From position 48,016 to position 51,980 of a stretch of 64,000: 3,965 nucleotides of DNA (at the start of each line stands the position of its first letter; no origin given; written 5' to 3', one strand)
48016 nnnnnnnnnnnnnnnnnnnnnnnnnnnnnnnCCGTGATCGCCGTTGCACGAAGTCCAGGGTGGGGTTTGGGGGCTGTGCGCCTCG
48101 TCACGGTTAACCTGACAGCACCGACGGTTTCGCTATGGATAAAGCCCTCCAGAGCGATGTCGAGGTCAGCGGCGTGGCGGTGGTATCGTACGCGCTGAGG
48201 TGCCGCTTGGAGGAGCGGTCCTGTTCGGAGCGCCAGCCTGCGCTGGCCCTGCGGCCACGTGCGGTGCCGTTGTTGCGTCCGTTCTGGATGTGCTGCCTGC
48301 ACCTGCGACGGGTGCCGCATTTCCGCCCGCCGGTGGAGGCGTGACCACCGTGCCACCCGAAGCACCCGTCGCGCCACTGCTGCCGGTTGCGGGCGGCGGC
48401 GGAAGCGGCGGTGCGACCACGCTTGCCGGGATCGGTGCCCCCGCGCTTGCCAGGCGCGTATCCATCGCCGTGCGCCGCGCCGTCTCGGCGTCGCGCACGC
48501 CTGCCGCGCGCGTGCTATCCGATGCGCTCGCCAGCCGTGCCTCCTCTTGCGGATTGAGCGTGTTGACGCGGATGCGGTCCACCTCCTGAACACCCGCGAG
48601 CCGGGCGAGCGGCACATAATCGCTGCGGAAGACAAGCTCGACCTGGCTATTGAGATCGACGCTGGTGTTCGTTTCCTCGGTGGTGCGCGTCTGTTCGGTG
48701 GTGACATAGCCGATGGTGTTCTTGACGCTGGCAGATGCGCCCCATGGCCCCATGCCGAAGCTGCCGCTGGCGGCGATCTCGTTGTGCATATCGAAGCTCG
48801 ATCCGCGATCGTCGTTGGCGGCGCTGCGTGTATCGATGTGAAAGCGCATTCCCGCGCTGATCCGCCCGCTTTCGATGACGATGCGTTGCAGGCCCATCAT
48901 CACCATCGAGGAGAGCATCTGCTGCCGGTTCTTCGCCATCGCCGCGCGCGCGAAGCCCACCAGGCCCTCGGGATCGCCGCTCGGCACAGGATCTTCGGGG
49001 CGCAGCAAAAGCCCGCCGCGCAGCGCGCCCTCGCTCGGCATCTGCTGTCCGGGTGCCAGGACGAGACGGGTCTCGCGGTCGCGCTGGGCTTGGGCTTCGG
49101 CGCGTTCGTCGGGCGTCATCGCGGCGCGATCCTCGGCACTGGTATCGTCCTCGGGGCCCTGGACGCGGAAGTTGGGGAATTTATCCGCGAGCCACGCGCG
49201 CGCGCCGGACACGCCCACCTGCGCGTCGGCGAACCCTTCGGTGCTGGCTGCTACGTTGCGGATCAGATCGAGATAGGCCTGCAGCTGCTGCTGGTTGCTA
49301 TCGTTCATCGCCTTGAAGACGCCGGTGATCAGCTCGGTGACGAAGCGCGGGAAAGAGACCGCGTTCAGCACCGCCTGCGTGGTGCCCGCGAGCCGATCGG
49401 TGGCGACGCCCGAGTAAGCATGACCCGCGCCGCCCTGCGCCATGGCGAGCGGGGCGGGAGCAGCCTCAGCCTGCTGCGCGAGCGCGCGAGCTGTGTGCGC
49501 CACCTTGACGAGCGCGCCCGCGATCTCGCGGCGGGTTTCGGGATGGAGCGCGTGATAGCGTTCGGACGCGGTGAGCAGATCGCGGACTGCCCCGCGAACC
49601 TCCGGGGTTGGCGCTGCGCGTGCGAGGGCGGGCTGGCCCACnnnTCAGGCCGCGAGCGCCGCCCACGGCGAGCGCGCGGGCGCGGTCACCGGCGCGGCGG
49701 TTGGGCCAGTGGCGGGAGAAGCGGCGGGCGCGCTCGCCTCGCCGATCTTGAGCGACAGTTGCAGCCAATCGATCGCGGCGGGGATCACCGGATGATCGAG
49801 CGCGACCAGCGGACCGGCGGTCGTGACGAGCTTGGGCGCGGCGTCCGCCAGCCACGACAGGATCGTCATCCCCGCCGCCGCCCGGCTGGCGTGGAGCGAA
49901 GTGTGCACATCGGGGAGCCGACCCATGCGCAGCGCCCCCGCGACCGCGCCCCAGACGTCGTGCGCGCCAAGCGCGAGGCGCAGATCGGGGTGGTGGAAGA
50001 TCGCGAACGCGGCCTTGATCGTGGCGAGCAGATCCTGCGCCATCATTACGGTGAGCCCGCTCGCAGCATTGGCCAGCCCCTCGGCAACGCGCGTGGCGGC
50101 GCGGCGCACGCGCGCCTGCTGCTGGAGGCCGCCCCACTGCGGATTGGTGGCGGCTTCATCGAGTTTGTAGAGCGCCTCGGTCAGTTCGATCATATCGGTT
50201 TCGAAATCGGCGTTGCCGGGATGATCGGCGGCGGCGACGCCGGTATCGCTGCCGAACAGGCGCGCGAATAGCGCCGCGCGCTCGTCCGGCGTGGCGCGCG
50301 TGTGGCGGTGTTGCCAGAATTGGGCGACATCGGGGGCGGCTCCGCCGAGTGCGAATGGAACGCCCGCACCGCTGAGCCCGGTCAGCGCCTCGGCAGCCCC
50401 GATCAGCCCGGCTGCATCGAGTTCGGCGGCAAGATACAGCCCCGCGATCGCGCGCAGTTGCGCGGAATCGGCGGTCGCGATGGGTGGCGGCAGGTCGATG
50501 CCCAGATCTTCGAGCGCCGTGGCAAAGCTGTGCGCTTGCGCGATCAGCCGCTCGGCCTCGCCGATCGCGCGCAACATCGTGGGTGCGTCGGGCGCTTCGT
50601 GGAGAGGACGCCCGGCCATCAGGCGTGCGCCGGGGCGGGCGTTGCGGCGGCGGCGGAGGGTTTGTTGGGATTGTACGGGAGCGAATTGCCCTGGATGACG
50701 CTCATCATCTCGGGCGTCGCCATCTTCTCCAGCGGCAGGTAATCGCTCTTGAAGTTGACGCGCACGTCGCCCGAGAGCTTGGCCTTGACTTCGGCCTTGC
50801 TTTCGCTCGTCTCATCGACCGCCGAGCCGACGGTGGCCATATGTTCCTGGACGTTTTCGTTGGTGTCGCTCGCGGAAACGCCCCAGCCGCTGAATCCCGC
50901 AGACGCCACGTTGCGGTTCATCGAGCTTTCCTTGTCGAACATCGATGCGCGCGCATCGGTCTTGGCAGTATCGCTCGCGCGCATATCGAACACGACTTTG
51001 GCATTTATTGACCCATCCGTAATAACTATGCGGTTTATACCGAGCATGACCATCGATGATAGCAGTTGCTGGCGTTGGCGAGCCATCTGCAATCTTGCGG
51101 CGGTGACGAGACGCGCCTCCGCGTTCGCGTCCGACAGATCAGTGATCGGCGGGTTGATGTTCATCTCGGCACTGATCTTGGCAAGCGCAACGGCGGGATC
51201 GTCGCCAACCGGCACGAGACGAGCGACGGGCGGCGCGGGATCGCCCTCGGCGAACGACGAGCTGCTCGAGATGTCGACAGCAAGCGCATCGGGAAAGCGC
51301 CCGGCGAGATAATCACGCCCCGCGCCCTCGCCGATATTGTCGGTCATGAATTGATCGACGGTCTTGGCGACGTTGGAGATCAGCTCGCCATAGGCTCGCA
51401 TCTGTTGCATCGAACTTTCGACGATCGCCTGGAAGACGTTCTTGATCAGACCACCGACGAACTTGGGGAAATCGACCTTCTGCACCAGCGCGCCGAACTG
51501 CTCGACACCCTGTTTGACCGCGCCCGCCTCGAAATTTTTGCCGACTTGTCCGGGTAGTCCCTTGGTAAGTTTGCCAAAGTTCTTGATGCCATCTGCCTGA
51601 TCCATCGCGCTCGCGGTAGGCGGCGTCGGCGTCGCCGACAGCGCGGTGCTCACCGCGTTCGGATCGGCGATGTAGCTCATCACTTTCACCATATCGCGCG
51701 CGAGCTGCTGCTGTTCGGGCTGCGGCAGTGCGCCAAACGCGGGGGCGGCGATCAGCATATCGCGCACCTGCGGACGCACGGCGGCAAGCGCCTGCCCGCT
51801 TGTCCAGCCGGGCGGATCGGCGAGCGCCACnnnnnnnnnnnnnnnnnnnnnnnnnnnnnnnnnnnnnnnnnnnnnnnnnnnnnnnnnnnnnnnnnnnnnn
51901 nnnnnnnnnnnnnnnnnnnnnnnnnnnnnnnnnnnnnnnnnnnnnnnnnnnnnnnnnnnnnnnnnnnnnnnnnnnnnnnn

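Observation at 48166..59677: Four paralogs of one unknown protein family with three sharply conserved blocks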

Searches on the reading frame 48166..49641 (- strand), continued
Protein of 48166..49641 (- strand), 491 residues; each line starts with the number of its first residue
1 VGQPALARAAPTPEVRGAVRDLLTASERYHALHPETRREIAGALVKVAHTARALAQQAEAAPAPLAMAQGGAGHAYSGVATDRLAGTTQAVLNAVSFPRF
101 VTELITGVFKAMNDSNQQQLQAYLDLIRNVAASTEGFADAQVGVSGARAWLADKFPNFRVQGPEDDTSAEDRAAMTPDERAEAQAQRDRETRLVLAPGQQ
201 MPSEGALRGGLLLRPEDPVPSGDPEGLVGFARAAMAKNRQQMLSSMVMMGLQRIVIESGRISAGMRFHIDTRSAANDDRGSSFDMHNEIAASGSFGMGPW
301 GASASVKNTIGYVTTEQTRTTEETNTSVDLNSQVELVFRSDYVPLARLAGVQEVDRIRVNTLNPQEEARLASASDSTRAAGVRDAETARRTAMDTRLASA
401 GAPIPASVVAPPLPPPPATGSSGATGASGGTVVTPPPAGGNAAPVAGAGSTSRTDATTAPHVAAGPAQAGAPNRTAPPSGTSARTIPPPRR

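Call 76: search_protein_families(library=pfam, proteins=[P0273, P0300, P0254, P0255, P0259, P0267, P0268, P0269, P0366, P0314], max_evalue=0.001)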
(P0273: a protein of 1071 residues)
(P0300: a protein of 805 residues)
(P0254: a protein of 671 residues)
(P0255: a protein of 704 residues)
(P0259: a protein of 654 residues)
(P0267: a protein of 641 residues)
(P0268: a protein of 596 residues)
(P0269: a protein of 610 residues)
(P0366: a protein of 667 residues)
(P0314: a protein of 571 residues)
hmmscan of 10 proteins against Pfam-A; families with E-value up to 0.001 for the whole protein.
P0273 (1071 aa): 0 families

P0300 (805 aa): 0 families

P0254 (671 aa): 9 families
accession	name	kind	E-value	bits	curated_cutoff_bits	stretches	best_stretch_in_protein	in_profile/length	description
PF02353.26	CMAS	-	5.8e-09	36.1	27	1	500-572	54-126/273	Mycolic acid cyclopropane synthetase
PF13649.12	Methyltransf_25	-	7.6e-09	36.6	27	1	514-586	3-77/97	Methyltransferase domain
PF13847.12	Methyltransf_31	-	2.6e-08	34.1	27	1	507-606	2-110/145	Methyltransferase domain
PF06325.19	PrmA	-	5.1e-07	29.9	22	1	501-603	155-256/296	Ribosomal protein L11 methyltransferase (PrmA)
PF00891.24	Methyltransf_2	-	1.9e-06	27.8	22.3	1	498-580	52-133/210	O-methyltransferase domain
PF08242.18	Methyltransf_12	-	2.9e-05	25.1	30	1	514-581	2-72/98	Methyltransferase domain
PF08241.18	Methyltransf_11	-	5e-05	24.3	21.2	1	514-581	2-67/95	Methyltransferase domain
PF08123.19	DOT1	-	7.6e-05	22.8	23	0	497-539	31-74/205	Histone methylation protein DOT1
PF01170.24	UPF0020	-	0.00013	22.2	22.3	0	500-571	20-116/197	RMKL-like, methyltransferase domain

P0255 (704 aa): 10 families
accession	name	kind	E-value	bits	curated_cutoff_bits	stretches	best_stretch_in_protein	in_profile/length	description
PF13847.12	Methyltransf_31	-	8.1e-12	45.5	27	1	557-661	6-119/145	Methyltransferase domain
PF13649.12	Methyltransf_25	-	5.9e-11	43.4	27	1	560-629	3-74/97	Methyltransferase domain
PF02353.26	CMAS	-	2.2e-10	40.7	27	1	538-627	46-135/273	Mycolic acid cyclopropane synthetase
PF08242.18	Methyltransf_12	-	1.1e-08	36.1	30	1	560-626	2-71/98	Methyltransferase domain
PF08241.18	Methyltransf_11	-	9.6e-08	33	21.2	1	560-626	2-66/95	Methyltransferase domain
PF06325.19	PrmA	-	1.5e-07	31.7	22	1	553-647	160-254/296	Ribosomal protein L11 methyltransferase (PrmA)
PF13489.12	Methyltransf_23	-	3.7e-06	27.2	27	1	541-610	8-77/164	Methyltransferase domain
PF05175.20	MTS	-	0.00021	21.4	23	1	557-616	34-93/170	Methyltransferase small domain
PF00891.24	Methyltransf_2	-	0.00032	20.5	22.3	1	544-626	52-133/210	O-methyltransferase domain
PF01170.24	UPF0020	-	0.00068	19.8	22.3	0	546-617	20-116/197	RMKL-like, methyltransferase domain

P0259 (654 aa): 10 families
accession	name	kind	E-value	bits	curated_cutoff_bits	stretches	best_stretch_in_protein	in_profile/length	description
PF13649.12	Methyltransf_25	-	1.1e-11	45.7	27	1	507-581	2-78/97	Methyltransferase domain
PF13847.12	Methyltransf_31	-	2.9e-11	43.7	27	1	502-604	3-114/145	Methyltransferase domain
PF08242.18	Methyltransf_12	-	2.9e-08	34.8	30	1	507-575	1-72/98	Methyltransferase domain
PF08241.18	Methyltransf_11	-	8.8e-08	33.1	21.2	1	507-575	1-67/95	Methyltransferase domain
PF02353.26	CMAS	-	1.5e-07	31.4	27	1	492-566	52-126/273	Mycolic acid cyclopropane synthetase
PF06325.19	PrmA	-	7.7e-07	29.3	22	1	501-591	160-249/296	Ribosomal protein L11 methyltransferase (PrmA)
PF13489.12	Methyltransf_23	-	1.2e-06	28.8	27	1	493-571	12-84/164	Methyltransferase domain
PF00891.24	Methyltransf_2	-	1.1e-05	25.4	22.3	1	503-574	63-133/210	O-methyltransferase domain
PF01170.24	UPF0020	-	4.3e-05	23.7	22.3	1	493-572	19-125/197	RMKL-like, methyltransferase domain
PF05175.20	MTS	-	0.00072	19.7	23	0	502-573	31-103/170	Methyltransferase small domain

P0267 (641 aa): 0 families

P0268 (596 aa): 0 families

P0269 (610 aa): 0 families

P0366 (667 aa): 0 families

P0314 (571 aa): 0 families

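Call 77: find_encoding_contigs(protein=P0054, flank=10000, max_places=2)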
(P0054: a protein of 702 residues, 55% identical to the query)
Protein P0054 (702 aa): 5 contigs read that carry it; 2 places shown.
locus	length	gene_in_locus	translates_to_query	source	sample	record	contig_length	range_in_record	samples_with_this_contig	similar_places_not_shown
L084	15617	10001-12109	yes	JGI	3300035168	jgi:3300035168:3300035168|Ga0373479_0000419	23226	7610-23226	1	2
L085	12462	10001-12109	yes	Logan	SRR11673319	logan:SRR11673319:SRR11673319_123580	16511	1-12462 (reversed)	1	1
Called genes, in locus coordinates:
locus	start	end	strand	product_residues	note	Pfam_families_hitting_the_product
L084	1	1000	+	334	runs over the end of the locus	-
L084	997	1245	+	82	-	-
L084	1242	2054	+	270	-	-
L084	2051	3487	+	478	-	PF00082:Peptidase_S8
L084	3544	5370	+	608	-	-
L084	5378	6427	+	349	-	-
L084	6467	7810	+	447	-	-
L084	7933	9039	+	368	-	-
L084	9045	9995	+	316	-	-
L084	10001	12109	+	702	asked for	PF02353:CMAS (weak), PF06325:PrmA, PF13847:Methyltransf_31, PF08241:Methyltransf_11 (faint), PF08242:Methyltransf_12 (weak), PF13649:Methyltransf_25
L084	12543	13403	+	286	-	PF13276:HTH_21 (weak), PF00665:rve, PF13683:rve_3, PF13333:rve_2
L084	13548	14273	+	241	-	-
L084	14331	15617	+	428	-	PF10082:BBP2_2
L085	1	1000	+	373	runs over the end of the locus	-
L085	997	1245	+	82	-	-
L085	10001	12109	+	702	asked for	PF02353:CMAS (weak), PF06325:PrmA, PF13847:Methyltransf_31, PF08241:Methyltransf_11 (faint), PF08242:Methyltransf_12 (weak), PF13649:Methyltransf_25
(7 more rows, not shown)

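Call 91: search_protein_families(library=pfam, alignment_id=A12, max_evalue=0.1)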
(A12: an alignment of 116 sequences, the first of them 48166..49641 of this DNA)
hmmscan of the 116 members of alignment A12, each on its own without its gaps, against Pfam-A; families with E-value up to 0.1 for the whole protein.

A. member 1, window:48166-49641:- (491 aa): 0 families

B. families by the number of members that match (of 116 scanned): 29 families (the first 25 are shown)
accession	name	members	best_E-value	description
PF20388.3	DUF6683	17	0.00033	Family of unknown function (DUF6683)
PF09675.16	Chlamy_scaf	4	0.0013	Chlamydia-phage Chp2 scaffold (Chlamy_scaf)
PF12396.14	DUF3659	1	0.00021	Protein of unknown function (DUF3659)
PF02095.21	Extensin_1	1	0.00079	Extensin-like protein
PF10175.14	MPP6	1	0.0035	M-phase phosphoprotein 6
PF11670.13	MSP1a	1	0.007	Major surface protein 1a (MSP1a)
PF07700.20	HNOB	1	0.007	Haem-NO-binding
PF15712.10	NPAT_C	1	0.01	NPAT C terminus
PF13361.12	UvrD_C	1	0.013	UvrD-like helicase C-terminal domain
PF00482.28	T2SSF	1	0.016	Type II secretion system (T2SS), protein F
PF20675.2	MPH2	1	0.021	Maintenance of Photosystem II under High light 2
PF13332.12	Fil_haemagg_2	1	0.022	Hemagglutinin repeat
PF07382.16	HC2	1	0.023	Histone H1-like nucleoprotein HC2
PF08696.17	Dna2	1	0.028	DNA replication factor Dna2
PF20321.3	DUF6616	1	0.035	Family of unknown function (DUF6616)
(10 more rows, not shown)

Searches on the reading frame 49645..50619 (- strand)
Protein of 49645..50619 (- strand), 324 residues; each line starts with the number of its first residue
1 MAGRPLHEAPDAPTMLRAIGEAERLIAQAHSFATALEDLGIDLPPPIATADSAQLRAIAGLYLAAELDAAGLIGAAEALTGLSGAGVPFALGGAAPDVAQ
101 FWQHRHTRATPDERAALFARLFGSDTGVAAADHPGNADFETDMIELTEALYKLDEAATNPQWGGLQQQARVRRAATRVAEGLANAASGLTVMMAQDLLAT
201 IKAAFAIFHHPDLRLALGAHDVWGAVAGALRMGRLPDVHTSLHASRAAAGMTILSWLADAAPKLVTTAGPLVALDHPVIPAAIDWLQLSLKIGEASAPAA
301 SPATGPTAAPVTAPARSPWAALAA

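Call 4: search_protein_families(library=pfam, proteins=[window:49645-50619:-], max_evalue=0.01)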
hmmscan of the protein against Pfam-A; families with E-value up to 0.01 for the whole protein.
window:49645-50619:- (324 aa): 0 families

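Call 5: search_protein_families(library=ncbifam, proteins=[window:49645-50619:-], max_evalue=0.1)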
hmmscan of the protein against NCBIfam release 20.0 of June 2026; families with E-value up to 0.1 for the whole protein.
window:49645-50619:- (324 aa): 0 families

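Call 6: search_protein_families(library=padloc, proteins=[window:49645-50619:-], max_evalue=0.1)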
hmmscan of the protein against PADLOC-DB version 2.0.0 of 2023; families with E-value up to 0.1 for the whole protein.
window:49645-50619:- (324 aa): 0 families

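Call 23: search_protein_families(library=phrogs, proteins=[window:49645-50619:-], max_evalue=0.1)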
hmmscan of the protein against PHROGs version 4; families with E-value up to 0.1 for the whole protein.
window:49645-50619:- (324 aa): 0 families

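Call 52: search_solved_structures(query=A8, max_evalue=10)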
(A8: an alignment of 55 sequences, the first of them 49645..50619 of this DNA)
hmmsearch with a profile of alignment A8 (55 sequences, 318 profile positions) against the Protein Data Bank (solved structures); distinct sequences matched with E-value up to 10: 1.
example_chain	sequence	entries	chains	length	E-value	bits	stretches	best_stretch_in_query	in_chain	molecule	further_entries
1eb7_A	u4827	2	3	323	1.3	11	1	202-242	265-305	CYTOCHROME C551 PEROXIDASE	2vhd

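Call 81: search_protein_families(library=pfam, proteins=[window:49645-50619:-], max_evalue=1)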
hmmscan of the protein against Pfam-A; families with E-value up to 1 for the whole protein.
window:49645-50619:- (324 aa): 0 families

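Call 93: search_protein_families(library=pfam, alignment_id=A8, max_evalue=0.1)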
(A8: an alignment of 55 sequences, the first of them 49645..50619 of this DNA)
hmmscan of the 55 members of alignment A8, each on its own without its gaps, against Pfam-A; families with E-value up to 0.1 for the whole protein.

A. member 1, window:49645-50619:- (324 aa): 0 families

B. families by the number of members that match (of 55 scanned): 3 families
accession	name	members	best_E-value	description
PF23395.1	SAM_6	1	0.0043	SAM-like domain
PF08618.15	Opi1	1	0.018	Transcription factor Opi1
PF21420.2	Tautomerase-like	1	0.054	Tautomerase-like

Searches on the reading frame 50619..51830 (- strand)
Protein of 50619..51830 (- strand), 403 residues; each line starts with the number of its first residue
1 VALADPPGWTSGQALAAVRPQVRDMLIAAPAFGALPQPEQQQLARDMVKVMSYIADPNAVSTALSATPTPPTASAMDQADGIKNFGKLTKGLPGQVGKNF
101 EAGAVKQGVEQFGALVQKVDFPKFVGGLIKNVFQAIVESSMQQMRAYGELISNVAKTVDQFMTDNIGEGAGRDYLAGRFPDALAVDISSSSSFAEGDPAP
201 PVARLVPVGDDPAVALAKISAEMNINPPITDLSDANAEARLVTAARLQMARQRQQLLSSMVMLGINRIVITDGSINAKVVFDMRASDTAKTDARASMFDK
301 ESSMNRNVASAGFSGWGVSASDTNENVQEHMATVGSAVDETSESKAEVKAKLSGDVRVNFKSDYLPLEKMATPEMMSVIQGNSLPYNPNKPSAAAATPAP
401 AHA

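Call 4: search_protein_families(library=pfam, proteins=[window:50619-51830:-], max_evalue=0.01)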
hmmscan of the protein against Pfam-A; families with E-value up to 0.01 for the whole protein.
window:50619-51830:- (403 aa): 0 families

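Call 5: search_protein_families(library=ncbifam, proteins=[window:50619-51830:-], max_evalue=0.1)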
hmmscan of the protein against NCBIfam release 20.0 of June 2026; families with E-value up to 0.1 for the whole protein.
window:50619-51830:- (403 aa): 0 families

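Call 6: search_protein_families(library=padloc, proteins=[window:50619-51830:-], max_evalue=0.1)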
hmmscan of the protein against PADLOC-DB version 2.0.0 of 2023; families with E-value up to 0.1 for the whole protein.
window:50619-51830:- (403 aa): 0 families

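Call 19: search_dna_similar(query=window:50619-51830:-, collection=plasmids, mode=protein, max_rows=20)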
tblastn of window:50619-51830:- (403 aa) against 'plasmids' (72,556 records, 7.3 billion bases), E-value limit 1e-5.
Records with a match: 1; places in all: 4; records where one place covers at least 80% of the query: 1.
Best place of each record, by identity: <60% 1.
By first word of the organism name: Burkholderia 1.
By predicted mobility (MOB-suite, as given by PLSDB): non-mobilizable 1.
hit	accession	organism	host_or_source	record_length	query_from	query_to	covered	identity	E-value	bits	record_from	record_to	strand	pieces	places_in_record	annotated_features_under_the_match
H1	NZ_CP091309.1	Burkholderia pyrrocinia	-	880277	6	390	96%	59.9%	3e-126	408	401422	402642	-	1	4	hypothetical protein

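Call 21: get_annotated_region(hit=H1, flank=16000)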
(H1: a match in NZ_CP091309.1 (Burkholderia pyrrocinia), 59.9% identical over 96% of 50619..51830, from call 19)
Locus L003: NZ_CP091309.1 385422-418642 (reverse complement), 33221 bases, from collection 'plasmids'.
description: Burkholderia pyrrocinia strain LWK2 plasmid pBPJTT, complete sequence
organism: Burkholderia pyrrocinia (NCBI taxid 60550)
taxonomy: Bacteria; Pseudomonadota; Betaproteobacteria; Burkholderiales; Burkholderiaceae; Burkholderia; Burkholderia pyrrocinia
host: -; source: -; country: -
typing (MOB-suite, as given by PLSDB): non-mobilizable
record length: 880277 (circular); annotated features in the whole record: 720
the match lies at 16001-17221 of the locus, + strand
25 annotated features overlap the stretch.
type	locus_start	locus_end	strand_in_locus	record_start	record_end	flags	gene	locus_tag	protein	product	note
CDS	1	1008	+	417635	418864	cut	-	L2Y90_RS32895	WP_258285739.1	polysaccharide pyruvyl transferase family protein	-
CDS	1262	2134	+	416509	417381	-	-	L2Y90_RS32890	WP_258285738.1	IclR family transcriptional regulator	GO:0006355 - regulation of DNA-templated transcription [Evidence IEA]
CDS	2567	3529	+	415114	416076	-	-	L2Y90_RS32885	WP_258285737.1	sigma-54 dependent transcriptional regulator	GO:0006355 - regulation of DNA-templated transcription [Evidence IEA]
CDS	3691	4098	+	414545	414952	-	-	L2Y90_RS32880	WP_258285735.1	DUF3467 domain-containing protein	-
CDS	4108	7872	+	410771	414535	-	-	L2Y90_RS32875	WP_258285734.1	N-acetylmuramoyl-L-alanine amidase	GO:0009253 - peptidoglycan catabolic process [Evidence IEA]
CDS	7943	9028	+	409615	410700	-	-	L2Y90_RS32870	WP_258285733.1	hypothetical protein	-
CDS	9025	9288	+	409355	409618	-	-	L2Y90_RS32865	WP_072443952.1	hypothetical protein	-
CDS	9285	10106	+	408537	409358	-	-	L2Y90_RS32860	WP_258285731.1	hypothetical protein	-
CDS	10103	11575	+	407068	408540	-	-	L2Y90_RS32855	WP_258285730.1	S8 family serine peptidase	GO:0006508 - proteolysis [Evidence IEA]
CDS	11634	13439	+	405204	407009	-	-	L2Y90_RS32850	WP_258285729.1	hypothetical protein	-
CDS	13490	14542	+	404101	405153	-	-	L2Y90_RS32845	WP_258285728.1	hypothetical protein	-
CDS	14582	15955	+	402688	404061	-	-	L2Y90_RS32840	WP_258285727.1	hypothetical protein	-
CDS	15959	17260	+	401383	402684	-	-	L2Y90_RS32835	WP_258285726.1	hypothetical protein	-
CDS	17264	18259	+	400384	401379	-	-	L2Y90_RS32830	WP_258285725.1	hypothetical protein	-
CDS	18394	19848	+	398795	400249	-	-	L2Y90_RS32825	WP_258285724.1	hypothetical protein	-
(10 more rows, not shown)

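Call 23: search_protein_families(library=phrogs, proteins=[window:50619-51830:-], max_evalue=0.1)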
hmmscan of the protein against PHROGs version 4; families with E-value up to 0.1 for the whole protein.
window:50619-51830:- (403 aa): 1 family
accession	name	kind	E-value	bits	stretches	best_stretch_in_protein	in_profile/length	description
phrog_19407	-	unknown function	0.063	13.1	1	267-342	344-419/522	-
